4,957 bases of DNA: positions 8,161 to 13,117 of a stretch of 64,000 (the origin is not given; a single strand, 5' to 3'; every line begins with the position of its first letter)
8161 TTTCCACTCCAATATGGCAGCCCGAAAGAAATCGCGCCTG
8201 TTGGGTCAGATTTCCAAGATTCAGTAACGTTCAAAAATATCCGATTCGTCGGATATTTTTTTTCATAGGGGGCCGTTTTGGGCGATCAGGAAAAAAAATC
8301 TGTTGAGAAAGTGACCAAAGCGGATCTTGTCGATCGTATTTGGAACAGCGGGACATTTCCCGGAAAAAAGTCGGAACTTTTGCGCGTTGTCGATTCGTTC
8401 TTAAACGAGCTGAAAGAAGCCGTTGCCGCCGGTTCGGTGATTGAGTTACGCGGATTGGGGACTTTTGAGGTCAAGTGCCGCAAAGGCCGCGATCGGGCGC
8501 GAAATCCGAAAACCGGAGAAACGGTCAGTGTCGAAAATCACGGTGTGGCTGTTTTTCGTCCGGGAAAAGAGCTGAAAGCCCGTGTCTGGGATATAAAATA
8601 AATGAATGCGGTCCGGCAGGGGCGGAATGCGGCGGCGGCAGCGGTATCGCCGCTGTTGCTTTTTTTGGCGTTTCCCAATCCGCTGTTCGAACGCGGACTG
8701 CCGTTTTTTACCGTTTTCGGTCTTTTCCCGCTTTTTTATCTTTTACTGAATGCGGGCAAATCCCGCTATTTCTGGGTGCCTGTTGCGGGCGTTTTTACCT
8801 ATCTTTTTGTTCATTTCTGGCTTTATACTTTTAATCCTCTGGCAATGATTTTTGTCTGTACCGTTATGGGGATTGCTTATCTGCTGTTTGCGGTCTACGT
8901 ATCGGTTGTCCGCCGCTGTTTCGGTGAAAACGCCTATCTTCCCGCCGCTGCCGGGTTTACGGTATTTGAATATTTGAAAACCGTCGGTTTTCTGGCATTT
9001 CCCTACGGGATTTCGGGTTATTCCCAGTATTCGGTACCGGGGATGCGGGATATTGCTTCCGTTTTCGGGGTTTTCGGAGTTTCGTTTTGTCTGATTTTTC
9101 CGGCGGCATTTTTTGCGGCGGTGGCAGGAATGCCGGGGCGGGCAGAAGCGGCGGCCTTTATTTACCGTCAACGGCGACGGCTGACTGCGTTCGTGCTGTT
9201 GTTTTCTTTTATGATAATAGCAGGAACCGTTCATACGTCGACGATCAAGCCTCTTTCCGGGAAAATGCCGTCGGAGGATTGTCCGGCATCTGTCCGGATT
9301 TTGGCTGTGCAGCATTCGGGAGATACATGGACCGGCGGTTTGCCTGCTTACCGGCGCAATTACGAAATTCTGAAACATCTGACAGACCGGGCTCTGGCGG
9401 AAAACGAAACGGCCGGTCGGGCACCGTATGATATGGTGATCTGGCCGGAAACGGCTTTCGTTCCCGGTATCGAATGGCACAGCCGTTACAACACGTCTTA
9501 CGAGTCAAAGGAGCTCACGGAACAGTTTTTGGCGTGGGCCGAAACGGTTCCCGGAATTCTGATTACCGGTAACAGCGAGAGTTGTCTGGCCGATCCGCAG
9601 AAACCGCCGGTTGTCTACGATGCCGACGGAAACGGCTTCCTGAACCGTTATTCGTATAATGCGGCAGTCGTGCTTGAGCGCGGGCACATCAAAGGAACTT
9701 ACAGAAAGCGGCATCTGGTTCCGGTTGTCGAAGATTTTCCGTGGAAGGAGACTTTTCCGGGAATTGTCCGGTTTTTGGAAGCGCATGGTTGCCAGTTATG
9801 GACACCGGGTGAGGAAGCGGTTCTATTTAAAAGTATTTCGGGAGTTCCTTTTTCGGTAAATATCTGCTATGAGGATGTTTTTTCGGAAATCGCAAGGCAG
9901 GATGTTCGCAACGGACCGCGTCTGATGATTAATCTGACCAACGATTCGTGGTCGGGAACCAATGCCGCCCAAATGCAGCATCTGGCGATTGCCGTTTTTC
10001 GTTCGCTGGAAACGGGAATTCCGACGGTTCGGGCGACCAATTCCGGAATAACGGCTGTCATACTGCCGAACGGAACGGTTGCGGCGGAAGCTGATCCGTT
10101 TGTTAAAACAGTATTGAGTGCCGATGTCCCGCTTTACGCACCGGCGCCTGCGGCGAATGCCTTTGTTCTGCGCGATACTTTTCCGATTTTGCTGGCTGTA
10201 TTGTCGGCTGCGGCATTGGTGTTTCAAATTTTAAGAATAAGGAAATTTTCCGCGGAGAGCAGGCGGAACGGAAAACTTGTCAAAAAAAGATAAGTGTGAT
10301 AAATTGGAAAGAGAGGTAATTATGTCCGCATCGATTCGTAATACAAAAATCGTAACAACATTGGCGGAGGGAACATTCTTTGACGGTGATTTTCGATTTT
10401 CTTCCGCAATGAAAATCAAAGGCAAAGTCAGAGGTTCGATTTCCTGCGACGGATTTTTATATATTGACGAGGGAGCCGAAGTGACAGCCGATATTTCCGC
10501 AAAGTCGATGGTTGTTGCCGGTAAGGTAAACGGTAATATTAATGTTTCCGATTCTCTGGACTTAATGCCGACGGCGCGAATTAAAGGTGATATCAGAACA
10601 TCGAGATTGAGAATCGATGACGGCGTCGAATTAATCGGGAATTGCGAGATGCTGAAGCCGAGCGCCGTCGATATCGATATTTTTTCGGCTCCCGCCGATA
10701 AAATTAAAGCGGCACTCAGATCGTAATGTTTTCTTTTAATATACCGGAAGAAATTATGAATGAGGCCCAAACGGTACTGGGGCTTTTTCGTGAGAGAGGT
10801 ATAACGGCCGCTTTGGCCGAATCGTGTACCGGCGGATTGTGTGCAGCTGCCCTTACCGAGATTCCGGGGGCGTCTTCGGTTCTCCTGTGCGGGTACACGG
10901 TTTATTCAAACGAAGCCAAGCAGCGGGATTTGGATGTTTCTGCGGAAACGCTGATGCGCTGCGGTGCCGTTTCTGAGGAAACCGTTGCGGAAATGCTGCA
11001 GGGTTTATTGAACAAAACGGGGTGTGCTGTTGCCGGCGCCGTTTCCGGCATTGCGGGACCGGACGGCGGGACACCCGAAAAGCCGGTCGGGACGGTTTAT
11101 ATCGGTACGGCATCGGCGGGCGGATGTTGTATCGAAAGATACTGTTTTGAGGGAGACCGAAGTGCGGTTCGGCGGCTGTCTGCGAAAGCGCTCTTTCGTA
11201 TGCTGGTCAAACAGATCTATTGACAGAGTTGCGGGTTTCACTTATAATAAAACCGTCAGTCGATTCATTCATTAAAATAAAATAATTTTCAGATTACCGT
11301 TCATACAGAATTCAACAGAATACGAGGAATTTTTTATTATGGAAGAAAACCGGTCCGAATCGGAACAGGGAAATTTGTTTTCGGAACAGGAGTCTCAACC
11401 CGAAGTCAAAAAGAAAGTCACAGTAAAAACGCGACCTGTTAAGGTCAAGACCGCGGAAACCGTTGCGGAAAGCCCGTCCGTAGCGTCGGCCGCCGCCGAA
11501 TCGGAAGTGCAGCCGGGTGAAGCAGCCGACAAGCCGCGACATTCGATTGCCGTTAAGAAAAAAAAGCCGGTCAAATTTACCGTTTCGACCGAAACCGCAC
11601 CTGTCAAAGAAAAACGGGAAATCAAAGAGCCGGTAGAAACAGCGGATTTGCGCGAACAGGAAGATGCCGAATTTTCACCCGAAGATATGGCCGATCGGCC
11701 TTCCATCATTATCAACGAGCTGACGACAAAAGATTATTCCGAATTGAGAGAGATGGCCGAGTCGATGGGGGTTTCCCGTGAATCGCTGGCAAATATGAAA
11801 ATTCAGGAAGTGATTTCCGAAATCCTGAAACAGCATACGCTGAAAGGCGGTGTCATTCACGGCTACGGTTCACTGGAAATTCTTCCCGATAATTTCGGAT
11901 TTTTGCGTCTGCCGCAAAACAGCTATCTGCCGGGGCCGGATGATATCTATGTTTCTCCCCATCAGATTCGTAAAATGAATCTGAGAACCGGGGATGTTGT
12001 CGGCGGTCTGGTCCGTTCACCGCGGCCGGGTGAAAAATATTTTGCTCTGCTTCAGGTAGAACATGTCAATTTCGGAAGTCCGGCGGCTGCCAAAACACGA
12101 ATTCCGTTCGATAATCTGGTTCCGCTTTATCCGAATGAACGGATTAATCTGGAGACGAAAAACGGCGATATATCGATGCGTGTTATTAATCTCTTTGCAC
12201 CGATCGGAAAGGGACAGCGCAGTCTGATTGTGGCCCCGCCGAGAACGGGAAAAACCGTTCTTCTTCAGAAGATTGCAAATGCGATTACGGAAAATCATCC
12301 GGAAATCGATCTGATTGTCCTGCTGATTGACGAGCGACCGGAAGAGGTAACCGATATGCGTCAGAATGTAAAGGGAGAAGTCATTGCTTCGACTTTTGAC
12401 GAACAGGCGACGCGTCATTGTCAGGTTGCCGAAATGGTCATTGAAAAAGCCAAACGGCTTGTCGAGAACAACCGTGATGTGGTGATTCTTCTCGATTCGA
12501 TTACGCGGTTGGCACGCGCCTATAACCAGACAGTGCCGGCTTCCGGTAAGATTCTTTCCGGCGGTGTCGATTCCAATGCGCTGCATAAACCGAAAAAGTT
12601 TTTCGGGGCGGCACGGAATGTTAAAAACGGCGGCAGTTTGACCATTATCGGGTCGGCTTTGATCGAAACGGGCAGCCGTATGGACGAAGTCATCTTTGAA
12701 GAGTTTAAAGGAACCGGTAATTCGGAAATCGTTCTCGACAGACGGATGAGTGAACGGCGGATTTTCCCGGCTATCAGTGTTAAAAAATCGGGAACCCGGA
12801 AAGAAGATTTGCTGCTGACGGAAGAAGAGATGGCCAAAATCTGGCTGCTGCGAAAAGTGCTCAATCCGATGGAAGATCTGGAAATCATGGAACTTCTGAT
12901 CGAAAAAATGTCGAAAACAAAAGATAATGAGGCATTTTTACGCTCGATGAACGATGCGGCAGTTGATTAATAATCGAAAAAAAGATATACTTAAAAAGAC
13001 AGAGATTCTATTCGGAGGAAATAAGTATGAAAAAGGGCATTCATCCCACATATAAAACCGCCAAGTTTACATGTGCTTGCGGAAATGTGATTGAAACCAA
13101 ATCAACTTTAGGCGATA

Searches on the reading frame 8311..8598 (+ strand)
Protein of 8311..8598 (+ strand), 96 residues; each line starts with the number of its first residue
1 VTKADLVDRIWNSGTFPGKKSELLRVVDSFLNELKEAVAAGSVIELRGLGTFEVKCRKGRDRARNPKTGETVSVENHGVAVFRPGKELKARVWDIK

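Call 40: find_encoding_contigs(protein=window:8311-8598:+, flank=6500, max_places=10)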
Protein seq(96 aa) (96 aa): 7 contigs read that carry it; 5 places shown.
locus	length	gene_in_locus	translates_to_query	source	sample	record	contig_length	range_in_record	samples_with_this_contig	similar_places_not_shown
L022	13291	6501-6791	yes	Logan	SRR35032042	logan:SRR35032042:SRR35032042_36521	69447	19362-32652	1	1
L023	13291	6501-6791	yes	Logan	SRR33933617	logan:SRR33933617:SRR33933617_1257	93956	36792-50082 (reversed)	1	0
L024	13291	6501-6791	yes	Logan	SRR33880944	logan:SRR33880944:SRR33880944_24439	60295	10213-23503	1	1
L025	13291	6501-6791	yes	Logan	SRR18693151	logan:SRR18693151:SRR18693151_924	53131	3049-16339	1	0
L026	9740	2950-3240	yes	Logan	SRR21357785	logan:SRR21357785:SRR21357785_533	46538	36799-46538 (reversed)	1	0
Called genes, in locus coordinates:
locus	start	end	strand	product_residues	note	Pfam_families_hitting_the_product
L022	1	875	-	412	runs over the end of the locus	PF00155:Aminotran_1_2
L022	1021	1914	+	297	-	-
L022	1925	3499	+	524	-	PF03415:Peptidase_C11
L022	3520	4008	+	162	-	PF13306:LRR_5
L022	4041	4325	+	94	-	-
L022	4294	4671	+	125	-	-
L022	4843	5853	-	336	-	PF07837:FTCD_N, PF02971:FTCD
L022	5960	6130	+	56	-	-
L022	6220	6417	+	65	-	PF01649:Ribosomal_S20p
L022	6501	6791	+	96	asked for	PF00216:Bac_DNA_binding, PF18291:HU-HIG (weak)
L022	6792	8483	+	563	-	PF20154:LNT_N, PF00795:CN_hydrolase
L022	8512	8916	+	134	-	PF04519:Bactofilin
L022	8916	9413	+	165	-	PF02464:CinA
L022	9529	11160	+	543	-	PF07498:Rho_N, PF07497:Rho_RNA_bind, PF00006:ATP-synt_ab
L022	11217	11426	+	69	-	PF01197:Ribosomal_L31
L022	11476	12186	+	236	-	PF01975:SurE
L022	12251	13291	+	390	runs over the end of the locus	PF00266:Aminotran_5, PF01212:Beta_elim_lyase (weak)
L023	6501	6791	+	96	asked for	PF00216:Bac_DNA_binding, PF18291:HU-HIG (weak)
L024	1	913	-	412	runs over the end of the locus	PF00155:Aminotran_1_2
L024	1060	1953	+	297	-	-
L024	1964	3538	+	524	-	PF03415:Peptidase_C11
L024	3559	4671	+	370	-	PF13306:LRR_5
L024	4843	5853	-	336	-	PF07837:FTCD_N, PF02971:FTCD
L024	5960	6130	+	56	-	-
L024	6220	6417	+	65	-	PF01649:Ribosomal_S20p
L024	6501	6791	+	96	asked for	PF00216:Bac_DNA_binding, PF18291:HU-HIG (weak)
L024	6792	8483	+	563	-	PF20154:LNT_N, PF00795:CN_hydrolase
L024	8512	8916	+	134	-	PF04519:Bactofilin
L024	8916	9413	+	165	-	PF02464:CinA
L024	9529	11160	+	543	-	PF07498:Rho_N, PF07497:Rho_RNA_bind, PF00006:ATP-synt_ab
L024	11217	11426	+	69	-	PF01197:Ribosomal_L31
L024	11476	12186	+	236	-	PF01975:SurE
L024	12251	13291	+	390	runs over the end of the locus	PF00266:Aminotran_5, PF01212:Beta_elim_lyase (weak)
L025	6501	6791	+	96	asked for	PF00216:Bac_DNA_binding, PF18291:HU-HIG (weak)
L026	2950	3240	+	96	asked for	PF00216:Bac_DNA_binding, PF18291:HU-HIG (weak)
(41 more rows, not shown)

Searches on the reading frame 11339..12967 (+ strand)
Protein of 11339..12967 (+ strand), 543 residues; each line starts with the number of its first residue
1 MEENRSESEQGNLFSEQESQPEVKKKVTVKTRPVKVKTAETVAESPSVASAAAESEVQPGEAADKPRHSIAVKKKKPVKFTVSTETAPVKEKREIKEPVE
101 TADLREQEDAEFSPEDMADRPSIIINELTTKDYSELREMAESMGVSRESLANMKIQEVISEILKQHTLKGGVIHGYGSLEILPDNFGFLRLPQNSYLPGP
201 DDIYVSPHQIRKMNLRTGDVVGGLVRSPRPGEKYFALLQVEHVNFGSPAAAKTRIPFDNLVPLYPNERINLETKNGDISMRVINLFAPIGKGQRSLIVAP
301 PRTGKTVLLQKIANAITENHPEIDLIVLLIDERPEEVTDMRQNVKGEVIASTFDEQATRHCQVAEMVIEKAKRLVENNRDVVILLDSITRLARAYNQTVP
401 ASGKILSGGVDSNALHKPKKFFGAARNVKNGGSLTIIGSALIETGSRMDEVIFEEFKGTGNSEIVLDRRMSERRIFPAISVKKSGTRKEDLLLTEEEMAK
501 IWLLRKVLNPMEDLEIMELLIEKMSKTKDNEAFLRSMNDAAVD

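Call 42: find_homologous_proteins(query=window:11339-12967:+, max_evalue=1e-100)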
Query window:11339-12967:+ (543 aa): 8000 proteins with E <= 1e-100 among 8000 candidates; the best 120 are listed.
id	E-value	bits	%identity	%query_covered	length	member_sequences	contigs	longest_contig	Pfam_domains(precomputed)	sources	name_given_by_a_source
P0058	0.0e+0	1174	100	100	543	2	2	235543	PF07497.19,PF07498.19,PF00006.32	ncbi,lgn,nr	ncbi:MAG: transcription termination factor Rho [Spirochaetia bacterium]|nr:transcription termination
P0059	0.0e+0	1141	97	100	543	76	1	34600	PF07497.19,PF07498.19,PF00006.32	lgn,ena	-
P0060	0.0e+0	1105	94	100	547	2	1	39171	PF07497.19,PF07498.19,PF00006.32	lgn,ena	-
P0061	0.0e+0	1019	88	100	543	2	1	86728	PF07497.19,PF07498.19,PF00006.32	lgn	-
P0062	1.1e-271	920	79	100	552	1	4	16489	PF07497.19,PF07498.19,PF00006.32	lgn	-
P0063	1.5e-213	728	71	85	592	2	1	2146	PF07497.19,PF07498.19,PF00006.32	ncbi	-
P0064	2.8e-211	721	64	97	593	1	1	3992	PF07497.19,PF07498.19,PF00006.32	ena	-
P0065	6.4e-211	719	75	79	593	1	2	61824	PF07497.19,PF07498.19,PF00006.32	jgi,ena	-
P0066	8.8e-211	719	75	79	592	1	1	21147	PF07497.19,PF07498.19,PF00006.32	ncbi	-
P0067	1.8e-210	718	73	79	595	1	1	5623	PF07497.19,PF07498.19,PF00006.32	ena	-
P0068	1.0e-209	715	75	79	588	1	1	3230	PF07497.19,PF07498.19,PF00006.32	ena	-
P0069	1.1e-209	715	75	79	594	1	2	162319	PF07497.19,PF07498.19,PF00006.32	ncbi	-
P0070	2.8e-209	714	71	82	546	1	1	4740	PF07497.19,PF07498.19,PF00006.32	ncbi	-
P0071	3.8e-209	714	72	81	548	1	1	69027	PF07497.19,PF07498.19,PF00006.32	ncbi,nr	ncbi:MAG: transcription termination factor Rho [Spirochaetales bacterium]|nr:transcription terminati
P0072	9.2e-209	712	72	83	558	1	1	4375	PF07497.19,PF07498.19,PF00006.32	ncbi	-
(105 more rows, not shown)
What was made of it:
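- On Genus Treponema: MAGs (call 42).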
